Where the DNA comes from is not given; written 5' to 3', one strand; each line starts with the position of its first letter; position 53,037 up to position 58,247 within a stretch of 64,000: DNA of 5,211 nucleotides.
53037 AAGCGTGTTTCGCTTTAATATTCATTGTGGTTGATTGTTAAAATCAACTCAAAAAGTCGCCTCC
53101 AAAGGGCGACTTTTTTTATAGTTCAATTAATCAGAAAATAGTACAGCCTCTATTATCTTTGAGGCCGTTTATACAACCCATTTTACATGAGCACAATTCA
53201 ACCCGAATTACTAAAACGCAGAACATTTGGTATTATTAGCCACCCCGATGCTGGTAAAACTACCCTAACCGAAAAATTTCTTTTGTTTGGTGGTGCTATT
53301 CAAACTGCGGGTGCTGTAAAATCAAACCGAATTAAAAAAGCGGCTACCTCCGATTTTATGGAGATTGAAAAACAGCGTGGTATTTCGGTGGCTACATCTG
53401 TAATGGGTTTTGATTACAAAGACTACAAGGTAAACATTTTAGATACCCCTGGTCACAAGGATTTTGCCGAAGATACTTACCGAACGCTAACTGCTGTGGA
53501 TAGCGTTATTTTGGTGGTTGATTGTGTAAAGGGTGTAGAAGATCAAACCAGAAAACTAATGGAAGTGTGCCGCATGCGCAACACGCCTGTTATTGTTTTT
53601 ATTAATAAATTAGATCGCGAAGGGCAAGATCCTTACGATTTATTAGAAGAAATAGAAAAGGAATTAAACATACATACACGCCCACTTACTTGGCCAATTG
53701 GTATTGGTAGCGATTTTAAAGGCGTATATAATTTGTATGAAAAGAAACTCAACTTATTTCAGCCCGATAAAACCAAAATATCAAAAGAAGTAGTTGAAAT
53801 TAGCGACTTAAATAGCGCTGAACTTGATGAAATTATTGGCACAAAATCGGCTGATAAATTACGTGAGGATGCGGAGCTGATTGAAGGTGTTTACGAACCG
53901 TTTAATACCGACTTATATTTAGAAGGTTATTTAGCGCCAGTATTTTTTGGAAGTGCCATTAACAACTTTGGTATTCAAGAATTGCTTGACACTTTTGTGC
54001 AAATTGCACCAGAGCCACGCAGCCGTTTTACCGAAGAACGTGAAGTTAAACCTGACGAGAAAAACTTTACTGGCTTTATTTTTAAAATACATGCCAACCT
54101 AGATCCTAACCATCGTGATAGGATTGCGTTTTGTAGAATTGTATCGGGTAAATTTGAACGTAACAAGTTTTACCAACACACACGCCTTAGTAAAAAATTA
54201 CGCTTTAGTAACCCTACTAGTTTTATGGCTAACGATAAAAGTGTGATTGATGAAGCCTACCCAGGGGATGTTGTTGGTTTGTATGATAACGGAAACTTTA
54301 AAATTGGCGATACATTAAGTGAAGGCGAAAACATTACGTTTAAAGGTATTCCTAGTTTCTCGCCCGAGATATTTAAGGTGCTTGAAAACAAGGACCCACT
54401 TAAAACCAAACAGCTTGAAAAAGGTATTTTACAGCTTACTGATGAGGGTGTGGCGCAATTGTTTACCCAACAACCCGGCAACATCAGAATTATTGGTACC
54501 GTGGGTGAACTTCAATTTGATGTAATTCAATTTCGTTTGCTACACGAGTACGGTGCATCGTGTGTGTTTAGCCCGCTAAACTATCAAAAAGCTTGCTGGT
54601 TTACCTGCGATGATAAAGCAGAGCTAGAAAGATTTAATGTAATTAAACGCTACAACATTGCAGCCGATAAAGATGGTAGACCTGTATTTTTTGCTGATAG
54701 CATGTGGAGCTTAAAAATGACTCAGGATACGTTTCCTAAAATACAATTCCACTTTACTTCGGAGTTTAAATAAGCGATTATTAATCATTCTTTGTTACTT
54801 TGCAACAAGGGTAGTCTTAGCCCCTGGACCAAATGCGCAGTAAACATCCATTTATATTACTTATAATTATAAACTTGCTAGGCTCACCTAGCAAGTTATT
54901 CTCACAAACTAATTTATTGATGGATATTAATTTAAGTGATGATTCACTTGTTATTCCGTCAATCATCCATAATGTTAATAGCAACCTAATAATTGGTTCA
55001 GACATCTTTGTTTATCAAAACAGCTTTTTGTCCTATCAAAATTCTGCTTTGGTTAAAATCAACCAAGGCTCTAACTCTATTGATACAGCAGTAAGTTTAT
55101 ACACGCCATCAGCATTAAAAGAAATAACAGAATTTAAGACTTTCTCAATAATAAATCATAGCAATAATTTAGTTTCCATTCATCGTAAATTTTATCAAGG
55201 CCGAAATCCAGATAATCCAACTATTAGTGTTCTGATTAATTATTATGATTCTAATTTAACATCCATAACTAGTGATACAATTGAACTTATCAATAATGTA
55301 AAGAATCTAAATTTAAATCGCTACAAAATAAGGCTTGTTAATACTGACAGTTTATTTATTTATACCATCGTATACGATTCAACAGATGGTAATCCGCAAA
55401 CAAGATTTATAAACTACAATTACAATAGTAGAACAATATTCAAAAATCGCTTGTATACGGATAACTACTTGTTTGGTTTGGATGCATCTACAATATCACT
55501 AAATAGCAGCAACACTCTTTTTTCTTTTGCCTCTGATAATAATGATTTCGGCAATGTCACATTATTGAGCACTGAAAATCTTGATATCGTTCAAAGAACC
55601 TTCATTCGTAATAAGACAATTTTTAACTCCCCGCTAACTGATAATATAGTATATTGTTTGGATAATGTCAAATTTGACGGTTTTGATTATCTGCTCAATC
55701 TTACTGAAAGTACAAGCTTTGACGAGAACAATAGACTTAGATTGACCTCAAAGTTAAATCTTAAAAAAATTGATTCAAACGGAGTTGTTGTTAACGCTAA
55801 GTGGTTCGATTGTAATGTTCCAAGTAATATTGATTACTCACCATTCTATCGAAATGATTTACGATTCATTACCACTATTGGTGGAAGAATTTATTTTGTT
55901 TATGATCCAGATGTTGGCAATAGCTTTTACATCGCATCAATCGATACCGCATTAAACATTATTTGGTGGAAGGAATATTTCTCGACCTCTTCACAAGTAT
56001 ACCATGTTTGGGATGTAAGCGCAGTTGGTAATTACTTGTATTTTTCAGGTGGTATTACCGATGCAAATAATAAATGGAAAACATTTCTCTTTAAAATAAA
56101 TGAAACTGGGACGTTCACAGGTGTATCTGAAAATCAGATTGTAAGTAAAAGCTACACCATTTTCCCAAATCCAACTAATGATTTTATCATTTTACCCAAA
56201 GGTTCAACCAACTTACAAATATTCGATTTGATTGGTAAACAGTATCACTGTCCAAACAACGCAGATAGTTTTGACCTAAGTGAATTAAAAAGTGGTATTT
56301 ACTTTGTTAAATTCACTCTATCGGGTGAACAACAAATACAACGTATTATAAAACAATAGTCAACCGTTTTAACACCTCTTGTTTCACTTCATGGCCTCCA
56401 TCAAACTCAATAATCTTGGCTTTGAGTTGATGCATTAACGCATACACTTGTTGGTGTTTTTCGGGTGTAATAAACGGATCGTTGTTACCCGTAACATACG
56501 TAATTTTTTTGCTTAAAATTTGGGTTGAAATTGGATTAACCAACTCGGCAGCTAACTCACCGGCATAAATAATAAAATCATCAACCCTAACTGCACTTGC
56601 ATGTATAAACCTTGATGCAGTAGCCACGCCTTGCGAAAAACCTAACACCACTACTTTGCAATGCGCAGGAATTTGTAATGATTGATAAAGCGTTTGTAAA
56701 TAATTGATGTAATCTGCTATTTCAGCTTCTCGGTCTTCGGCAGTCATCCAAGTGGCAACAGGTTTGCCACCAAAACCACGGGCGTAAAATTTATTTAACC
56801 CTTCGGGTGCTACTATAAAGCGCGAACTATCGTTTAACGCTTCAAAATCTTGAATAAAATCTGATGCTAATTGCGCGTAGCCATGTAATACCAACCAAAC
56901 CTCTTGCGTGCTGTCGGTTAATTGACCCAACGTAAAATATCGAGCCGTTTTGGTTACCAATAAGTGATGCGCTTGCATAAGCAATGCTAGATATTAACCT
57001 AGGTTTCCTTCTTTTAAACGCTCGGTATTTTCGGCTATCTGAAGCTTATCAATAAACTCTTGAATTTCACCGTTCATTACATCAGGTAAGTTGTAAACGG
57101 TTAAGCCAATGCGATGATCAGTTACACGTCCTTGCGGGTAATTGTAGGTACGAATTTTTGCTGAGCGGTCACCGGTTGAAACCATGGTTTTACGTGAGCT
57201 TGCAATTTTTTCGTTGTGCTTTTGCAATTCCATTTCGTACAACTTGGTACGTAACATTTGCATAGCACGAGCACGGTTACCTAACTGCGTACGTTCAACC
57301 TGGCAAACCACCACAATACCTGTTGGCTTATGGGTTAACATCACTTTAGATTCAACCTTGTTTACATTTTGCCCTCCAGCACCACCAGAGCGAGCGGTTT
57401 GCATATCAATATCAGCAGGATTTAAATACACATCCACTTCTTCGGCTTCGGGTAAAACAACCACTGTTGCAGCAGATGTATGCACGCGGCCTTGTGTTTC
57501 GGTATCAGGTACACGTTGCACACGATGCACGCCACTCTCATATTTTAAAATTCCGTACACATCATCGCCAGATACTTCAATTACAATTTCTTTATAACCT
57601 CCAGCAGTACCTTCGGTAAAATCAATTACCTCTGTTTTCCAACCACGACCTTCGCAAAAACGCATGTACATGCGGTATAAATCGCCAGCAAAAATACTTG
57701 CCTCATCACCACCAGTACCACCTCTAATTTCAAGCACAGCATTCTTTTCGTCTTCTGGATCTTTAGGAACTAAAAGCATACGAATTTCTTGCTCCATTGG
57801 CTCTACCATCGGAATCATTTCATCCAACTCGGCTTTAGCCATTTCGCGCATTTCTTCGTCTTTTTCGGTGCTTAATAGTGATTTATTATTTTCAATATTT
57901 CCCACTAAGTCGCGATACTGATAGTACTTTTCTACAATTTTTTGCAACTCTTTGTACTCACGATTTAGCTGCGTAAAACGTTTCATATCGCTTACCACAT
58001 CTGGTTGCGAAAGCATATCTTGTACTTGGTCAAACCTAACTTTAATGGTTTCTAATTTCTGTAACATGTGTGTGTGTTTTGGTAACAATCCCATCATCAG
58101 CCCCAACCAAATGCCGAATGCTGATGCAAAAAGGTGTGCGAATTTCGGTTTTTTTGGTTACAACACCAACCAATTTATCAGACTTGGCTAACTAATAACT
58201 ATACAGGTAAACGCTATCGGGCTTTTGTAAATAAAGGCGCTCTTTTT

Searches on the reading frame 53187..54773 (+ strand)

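Call 65: search_protein_families(library=pfam, proteins=[window:53187-54773:+], max_evalue=0.001)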
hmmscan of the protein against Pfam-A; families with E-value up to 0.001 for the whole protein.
window:53187-54773:+ (528 aa): 6 families
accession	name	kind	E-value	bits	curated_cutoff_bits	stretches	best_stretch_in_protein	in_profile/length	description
PF00009.33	GTP_EFTU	-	9e-53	179.1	26.5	1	11-275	3-187/188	Elongation factor Tu GTP binding domain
PF16658.11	RF3_C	-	1.4e-43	148.4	40.1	1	385-512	1-131/132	Class II release factor RF3, C-terminal domain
PF22042.2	EF-G_D2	-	6.7e-24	84.3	27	1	294-379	2-83/84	Elongation factor G domain 2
PF01926.29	MMR_HSR1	-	1.6e-07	31.9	21.9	1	15-141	3-113/113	50S ribosome-binding GTPase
PF03144.31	GTP_EFTU_D2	-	1.9e-05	25.5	30.3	1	312-377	2-72/73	Elongation factor Tu domain 2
PF00025.27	Arf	-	4.2e-05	23.5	22.3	1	72-166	50-149/174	ADP-ribosylation factor family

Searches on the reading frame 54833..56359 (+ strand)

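Call 65: search_protein_families(library=pfam, proteins=[window:54833-56359:+], max_evalue=0.001)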
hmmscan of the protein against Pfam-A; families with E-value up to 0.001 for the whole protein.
window:54833-56359:+ (508 aa): 1 family
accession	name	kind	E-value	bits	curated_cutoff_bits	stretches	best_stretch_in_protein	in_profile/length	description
PF18962.6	Por_Secre_tail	-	2.4e-10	41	27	1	443-506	1-74/75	Secretion system C-terminal sorting domain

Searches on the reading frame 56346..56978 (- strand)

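Call 65: search_protein_families(library=pfam, proteins=[window:56346-56978:-], max_evalue=0.001)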
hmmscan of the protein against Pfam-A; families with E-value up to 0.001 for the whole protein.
window:56346-56978:- (210 aa): 2 families
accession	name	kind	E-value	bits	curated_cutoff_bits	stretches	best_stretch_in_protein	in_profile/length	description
PF03959.19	FSH1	-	3.2e-09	37.2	21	1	29-198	8-201/211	Serine hydrolase (FSH1)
PF12146.15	Hydrolase_4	-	0.00066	19.5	27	0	25-145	4-114/239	Serine aminopeptidase, S33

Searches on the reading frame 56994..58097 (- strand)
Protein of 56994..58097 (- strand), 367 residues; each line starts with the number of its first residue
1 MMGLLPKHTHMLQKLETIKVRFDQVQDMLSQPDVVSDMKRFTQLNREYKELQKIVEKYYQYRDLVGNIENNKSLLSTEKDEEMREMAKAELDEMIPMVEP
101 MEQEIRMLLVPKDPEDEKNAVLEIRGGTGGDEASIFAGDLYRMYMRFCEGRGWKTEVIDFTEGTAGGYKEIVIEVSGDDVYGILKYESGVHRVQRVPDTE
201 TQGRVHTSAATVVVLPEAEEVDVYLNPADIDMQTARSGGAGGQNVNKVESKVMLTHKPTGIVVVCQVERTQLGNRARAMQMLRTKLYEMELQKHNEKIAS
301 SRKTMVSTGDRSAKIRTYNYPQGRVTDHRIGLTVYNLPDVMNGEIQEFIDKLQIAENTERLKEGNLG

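Call 65: search_protein_families(library=pfam, proteins=[window:56994-58097:-], max_evalue=0.001)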
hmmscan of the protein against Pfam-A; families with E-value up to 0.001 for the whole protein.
window:56994-58097:- (367 aa): 2 families
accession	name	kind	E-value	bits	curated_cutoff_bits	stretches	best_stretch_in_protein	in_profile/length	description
PF03462.23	PCRF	-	2.3e-76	256.4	24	1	19-212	2-194/194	PCRF domain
PF00472.26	RF-1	-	7.9e-39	132.6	35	1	220-329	2-116/116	RF-1 domain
